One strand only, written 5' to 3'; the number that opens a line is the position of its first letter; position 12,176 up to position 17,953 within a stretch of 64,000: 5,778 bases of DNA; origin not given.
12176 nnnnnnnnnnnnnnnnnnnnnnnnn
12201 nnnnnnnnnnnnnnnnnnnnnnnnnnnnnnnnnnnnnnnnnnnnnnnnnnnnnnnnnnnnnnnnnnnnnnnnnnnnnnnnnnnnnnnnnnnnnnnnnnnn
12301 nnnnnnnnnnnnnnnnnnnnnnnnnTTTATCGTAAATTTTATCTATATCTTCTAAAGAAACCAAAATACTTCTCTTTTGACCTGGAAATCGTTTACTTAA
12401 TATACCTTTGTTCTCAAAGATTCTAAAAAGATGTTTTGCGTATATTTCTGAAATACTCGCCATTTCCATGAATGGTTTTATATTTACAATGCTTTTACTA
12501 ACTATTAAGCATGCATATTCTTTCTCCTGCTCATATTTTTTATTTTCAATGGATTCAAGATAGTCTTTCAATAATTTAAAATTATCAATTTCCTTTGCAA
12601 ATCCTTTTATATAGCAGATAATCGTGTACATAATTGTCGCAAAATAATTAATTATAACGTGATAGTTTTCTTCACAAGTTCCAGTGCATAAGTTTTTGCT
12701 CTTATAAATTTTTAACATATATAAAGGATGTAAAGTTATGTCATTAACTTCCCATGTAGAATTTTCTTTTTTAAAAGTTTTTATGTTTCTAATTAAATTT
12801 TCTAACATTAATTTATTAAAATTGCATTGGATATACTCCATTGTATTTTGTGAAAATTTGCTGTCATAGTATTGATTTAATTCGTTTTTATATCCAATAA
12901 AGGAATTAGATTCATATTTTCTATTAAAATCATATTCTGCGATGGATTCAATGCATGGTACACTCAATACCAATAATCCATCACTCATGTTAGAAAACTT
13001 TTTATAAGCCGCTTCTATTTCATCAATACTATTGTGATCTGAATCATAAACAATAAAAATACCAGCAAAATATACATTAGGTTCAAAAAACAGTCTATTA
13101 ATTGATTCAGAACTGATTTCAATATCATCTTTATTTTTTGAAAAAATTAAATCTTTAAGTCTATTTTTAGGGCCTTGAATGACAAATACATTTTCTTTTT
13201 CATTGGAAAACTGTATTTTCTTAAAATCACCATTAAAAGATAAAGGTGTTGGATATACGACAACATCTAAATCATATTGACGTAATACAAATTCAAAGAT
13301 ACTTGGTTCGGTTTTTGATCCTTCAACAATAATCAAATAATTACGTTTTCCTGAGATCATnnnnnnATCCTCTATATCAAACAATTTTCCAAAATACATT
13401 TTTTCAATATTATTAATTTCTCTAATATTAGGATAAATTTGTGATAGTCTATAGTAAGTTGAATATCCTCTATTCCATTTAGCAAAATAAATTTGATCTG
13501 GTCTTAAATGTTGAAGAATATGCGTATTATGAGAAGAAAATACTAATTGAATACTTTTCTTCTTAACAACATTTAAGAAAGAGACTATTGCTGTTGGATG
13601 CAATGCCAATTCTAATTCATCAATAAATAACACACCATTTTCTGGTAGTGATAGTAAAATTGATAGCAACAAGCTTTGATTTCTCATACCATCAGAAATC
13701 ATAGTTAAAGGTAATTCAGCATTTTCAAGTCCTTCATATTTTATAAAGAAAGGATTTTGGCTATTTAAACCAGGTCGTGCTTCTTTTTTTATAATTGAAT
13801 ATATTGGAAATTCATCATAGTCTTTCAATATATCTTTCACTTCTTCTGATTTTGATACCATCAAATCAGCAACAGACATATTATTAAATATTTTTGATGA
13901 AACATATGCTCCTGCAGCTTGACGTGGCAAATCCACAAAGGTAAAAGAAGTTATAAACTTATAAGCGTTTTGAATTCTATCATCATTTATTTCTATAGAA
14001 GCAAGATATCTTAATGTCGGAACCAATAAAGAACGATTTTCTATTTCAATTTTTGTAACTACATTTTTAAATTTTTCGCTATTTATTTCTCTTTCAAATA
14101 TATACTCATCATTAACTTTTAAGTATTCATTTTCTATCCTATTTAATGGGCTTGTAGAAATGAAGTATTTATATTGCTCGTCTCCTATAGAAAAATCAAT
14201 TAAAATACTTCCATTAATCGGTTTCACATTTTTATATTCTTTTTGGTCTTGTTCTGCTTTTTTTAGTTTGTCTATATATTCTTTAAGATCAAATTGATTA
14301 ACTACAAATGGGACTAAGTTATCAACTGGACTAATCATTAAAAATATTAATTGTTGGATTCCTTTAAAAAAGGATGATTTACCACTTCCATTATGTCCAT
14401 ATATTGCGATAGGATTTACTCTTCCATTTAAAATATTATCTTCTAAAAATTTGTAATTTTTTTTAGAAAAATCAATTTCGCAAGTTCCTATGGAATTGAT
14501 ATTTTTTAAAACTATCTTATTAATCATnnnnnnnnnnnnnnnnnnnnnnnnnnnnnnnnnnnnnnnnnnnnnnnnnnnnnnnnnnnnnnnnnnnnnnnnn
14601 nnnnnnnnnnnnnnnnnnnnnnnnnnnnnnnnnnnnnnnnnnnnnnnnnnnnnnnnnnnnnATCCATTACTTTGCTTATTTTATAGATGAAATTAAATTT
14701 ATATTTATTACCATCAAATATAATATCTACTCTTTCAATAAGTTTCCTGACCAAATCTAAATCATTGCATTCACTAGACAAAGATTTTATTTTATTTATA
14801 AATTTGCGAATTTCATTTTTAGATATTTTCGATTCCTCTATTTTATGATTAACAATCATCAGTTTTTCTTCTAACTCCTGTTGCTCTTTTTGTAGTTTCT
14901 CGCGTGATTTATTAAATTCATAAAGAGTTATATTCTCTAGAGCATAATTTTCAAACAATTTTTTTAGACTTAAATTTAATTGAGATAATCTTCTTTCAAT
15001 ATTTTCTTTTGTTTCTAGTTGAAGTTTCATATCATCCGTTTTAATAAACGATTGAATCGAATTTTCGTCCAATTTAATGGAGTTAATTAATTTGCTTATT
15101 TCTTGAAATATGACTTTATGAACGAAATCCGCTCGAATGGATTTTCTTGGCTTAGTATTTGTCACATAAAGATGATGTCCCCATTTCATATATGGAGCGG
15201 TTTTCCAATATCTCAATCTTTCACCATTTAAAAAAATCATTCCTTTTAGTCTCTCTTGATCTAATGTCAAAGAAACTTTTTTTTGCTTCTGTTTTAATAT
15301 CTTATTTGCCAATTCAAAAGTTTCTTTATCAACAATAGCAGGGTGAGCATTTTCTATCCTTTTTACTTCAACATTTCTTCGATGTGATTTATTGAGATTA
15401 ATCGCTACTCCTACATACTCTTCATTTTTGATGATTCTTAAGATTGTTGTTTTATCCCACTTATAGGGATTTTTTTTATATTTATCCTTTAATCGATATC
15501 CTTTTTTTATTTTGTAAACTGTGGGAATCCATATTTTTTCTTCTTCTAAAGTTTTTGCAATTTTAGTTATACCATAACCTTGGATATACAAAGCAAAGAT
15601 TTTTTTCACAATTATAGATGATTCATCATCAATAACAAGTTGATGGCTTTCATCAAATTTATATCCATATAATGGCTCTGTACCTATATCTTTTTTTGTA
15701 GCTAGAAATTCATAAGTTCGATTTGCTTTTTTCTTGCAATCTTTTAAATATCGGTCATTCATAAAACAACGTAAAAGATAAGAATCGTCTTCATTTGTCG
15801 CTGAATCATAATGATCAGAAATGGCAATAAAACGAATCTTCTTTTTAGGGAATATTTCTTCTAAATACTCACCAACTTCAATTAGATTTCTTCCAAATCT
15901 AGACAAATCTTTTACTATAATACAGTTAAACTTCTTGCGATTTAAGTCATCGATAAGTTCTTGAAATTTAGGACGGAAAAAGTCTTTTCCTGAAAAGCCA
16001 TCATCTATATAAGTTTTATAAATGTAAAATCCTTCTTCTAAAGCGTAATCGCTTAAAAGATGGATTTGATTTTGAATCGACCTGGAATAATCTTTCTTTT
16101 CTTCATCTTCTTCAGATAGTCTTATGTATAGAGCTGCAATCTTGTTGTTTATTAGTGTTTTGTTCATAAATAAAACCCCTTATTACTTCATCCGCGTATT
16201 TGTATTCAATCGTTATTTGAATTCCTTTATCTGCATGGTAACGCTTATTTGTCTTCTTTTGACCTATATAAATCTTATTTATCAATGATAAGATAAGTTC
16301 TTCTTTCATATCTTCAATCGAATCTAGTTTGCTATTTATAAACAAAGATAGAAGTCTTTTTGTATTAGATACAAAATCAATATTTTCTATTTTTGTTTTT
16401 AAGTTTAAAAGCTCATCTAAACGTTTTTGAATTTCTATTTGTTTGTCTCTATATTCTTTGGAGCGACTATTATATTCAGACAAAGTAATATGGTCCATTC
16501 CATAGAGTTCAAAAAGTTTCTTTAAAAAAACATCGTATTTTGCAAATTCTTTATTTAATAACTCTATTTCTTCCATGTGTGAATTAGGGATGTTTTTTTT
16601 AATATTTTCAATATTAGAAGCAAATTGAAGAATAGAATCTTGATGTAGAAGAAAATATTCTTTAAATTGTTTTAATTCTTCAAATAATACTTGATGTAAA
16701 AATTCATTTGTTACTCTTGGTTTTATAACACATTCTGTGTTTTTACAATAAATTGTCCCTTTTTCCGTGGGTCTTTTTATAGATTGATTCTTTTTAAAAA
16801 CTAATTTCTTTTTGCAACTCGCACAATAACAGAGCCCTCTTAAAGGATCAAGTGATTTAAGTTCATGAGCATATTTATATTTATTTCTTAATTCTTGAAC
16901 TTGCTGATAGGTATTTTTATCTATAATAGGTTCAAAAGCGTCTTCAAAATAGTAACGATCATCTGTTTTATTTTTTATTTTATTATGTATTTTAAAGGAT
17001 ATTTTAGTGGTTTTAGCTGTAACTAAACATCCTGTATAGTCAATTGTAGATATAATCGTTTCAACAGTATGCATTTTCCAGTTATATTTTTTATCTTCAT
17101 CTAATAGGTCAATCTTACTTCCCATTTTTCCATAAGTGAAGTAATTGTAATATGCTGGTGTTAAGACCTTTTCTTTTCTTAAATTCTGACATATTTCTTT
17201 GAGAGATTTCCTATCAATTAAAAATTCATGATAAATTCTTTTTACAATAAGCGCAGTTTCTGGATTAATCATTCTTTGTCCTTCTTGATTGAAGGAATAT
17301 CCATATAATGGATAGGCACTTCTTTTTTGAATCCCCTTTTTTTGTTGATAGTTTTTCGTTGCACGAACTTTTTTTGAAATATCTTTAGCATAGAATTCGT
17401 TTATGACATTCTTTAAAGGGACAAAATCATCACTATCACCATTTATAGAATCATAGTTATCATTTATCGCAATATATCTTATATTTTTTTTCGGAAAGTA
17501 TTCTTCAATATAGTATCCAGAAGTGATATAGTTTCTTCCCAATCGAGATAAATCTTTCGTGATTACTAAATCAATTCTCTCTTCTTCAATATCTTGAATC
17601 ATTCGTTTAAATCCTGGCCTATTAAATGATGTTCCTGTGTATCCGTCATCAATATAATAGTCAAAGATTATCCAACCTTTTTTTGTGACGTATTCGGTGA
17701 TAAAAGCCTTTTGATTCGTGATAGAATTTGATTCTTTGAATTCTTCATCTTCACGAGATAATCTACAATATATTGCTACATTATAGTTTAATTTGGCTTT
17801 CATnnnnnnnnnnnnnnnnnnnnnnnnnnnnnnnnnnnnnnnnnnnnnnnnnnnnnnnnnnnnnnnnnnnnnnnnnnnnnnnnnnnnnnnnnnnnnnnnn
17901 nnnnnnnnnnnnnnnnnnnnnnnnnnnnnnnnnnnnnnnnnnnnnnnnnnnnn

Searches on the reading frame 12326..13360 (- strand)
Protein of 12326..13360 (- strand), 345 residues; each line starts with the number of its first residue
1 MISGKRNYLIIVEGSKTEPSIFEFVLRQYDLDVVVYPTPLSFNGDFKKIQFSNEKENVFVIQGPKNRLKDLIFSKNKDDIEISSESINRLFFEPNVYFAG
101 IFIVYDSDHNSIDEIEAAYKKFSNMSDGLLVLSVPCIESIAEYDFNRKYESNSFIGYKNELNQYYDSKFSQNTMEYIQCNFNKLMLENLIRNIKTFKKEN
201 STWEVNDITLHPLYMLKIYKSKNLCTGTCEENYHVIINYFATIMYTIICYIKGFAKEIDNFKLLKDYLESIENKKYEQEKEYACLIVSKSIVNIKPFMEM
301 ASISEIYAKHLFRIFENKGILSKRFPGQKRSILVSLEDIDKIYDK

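Call 6: search_protein_families(library=pfam, proteins=[window:12326-13360:-], max_evalue=0.01)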
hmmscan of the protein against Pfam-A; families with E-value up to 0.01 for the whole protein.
window:12326-13360:- (345 aa): 2 families
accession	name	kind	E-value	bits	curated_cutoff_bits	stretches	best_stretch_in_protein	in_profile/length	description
PF13707.11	RloB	-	0.004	17.8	31.5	1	8-199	1-174/195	RloB-like protein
PF14931.11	IFT20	-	0.0082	16.8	27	0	222-290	21-92/119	Intraflagellar transport complex B, subunit 20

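Call 7: search_protein_families(library=padloc, proteins=[window:12326-13360:-], max_evalue=0.01)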
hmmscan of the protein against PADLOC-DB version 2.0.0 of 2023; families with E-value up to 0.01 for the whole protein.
window:12326-13360:- (345 aa): 2 families
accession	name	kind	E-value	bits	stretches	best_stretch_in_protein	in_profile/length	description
PDLC02337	AbiLii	-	9.2e-08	30.9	1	5-283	29-117/170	AbiLii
PDLC03963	SoFic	-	0.0077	13.6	0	262-338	276-353/361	-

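Call 8: search_protein_families(library=ncbifam, proteins=[window:12326-13360:-], max_evalue=0.01)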
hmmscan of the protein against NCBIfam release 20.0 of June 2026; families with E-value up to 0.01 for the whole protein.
window:12326-13360:- (345 aa): 0 families

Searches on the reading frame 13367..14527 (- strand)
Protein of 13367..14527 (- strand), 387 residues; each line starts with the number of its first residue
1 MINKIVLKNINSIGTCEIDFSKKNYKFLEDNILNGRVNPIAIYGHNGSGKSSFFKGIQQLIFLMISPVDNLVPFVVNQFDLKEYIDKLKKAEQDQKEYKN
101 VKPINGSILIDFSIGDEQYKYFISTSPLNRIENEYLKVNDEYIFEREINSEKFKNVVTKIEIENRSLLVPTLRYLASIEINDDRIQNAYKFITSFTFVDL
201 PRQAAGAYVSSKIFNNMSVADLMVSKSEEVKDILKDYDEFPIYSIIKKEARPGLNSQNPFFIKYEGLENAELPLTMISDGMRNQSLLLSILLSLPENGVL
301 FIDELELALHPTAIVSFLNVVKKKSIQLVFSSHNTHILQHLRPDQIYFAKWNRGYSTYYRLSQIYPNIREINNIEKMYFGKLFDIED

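Call 6: search_protein_families(library=pfam, proteins=[window:13367-14527:-], max_evalue=0.01)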
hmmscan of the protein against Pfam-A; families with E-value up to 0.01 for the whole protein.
window:13367-14527:- (387 aa): 5 families
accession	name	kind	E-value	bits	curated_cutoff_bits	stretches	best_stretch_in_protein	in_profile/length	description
PF13304.12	AAA_21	-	5.4e-21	76.4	27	1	41-338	3-303/304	AAA domain, putative AbiEii toxin, Type IV TA system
PF13175.12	AAA_15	-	2.3e-06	27.9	32.1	1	226-337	249-373/374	AAA ATPase domain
PF02463.25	SMC_N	-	2.7e-05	24.1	40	0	25-58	10-45/220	RecF/RecN/SMC N terminal domain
PF13476.12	AAA_23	-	0.0026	18.9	27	0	4-179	1-142/201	AAA domain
PF00005.33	ABC_tran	-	0.0073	17.3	25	0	40-60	14-34/137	ABC transporter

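Call 7: search_protein_families(library=padloc, proteins=[window:13367-14527:-], max_evalue=0.01)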
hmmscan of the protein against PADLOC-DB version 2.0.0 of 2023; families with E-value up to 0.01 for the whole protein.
window:13367-14527:- (387 aa): 68 families (the best 25 are shown)
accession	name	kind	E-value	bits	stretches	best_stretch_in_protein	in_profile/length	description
PDLC02335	AbiLi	-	5.5e-40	135.4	1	1-380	49-278/326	AbiLi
PDLC02980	AriA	-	7.4e-23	80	1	41-338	3-303/304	-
PDLC04426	PDC-M12A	-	2.3e-20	71.3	1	1-384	1-368/369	-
PDLC04176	HEC-01A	-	2.5e-16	58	1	23-371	9-354/371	-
PDLC04135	mad3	-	1.6e-13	48.9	1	40-351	25-339/374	mads_3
PDLC04608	PDC-M38A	-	2.9e-13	48.2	1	42-339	30-317/367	-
PDLC00289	PtuA1|PtuA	-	6.2e-13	46.6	1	2-349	3-303/404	AAA ATPase domain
PDLC03878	NsnB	-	1.1e-11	43.1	1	40-342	24-285/345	-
PDLC00271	PtuA1|PtuA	-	1.7e-11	42.4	2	294-352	276-336/421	AAA ATPase domain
PDLC04175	HEC-01A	-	2.1e-11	41.5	1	275-363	247-337/363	-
PDLC04214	HEC-02A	-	1.1e-10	39.4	1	268-341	207-285/338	-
PDLC04177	HEC-01A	-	1.4e-09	35.4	1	261-362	263-366/393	-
PDLC04179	HEC-01A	-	2.1e-09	35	1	278-371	341-437/459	-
PDLC00277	PtuA1|PtuA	-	2.3e-09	35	1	297-348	285-338/423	AAA ATPase domain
PDLC04178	HEC-01A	-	2.4e-09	34.8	1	269-362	257-357/399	-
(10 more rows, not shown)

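Call 8: search_protein_families(library=ncbifam, proteins=[window:13367-14527:-], max_evalue=0.01)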
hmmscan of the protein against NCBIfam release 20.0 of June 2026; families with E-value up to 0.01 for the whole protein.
window:13367-14527:- (387 aa): 7 families
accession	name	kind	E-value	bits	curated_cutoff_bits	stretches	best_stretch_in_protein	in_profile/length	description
NF041760.1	PtuA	equivalog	3.5e-05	22.9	500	1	295-349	375-431/524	retron Ec78 anti-phage system effector ATPase PtuA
NF047739.1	antiphage_MADS3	equivalog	0.0001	21.6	420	1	261-352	303-393/427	methylation-associated defense system AAA family ATPase MAD3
NF000355.4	ribo_prot_ABC_F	equivalog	0.00021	20.3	380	1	39-91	30-76/499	ribosomal protection-like ABC-F family protein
NF010171.0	PRK13652.1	equivalog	0.00054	19.2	476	0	31-58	24-51/277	cobalt transporter ATP-binding subunit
NF000168.2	ABCF_Msr_all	exception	0.00076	18.2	680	0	37-74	31-68/487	Msr family ABC-F type ribosomal protection protein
TIGR01978.1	sufC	equivalog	0.0065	15.9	212.8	0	313-347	182-216/243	Fe-S cluster assembly ATPase SufC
NF050108.1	galactan_ABC_ATP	equivalog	0.0085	15.3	400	0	270-347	143-221/244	galactan export ABC transporter ATP-binding subunit Wzt/RfbE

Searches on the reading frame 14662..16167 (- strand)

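Call 6: search_protein_families(library=pfam, proteins=[window:14662-16167:-], max_evalue=0.01)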
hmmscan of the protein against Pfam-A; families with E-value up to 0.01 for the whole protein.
window:14662-16167:- (502 aa): 2 families
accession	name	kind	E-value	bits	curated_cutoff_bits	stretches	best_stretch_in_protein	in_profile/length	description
PF00239.26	Resolvase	-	4e-21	76.1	23.3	1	11-133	1-115/145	Resolvase, N terminal domain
PF07508.19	Recombinase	-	9.7e-19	68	21.1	1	185-293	5-101/102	Recombinase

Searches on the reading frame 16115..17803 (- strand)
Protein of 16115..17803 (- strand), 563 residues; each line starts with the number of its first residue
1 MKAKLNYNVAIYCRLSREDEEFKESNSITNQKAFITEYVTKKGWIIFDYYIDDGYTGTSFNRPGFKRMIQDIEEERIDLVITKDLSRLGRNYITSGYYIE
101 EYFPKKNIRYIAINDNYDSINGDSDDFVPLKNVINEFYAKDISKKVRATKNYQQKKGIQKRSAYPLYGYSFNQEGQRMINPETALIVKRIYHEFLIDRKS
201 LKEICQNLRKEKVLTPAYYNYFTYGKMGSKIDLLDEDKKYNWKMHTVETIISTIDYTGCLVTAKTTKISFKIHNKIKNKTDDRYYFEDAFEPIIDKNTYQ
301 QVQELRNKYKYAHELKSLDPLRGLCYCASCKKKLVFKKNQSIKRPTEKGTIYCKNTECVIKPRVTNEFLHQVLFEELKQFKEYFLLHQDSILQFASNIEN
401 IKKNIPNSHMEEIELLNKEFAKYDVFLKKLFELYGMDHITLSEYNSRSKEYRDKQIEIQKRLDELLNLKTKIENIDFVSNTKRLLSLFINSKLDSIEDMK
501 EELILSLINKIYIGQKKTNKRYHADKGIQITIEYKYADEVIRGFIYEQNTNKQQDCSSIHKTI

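Call 6: search_protein_families(library=pfam, proteins=[window:16115-17803:-], max_evalue=0.01)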
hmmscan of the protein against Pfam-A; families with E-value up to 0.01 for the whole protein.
window:16115-17803:- (563 aa): 2 families
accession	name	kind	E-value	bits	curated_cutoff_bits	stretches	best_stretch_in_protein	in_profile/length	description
PF00239.26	Resolvase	-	5.5e-24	85.4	23.3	1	9-157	1-143/145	Resolvase, N terminal domain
PF07508.19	Recombinase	-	1.8e-18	67.1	21.1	1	181-307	1-100/102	Recombinase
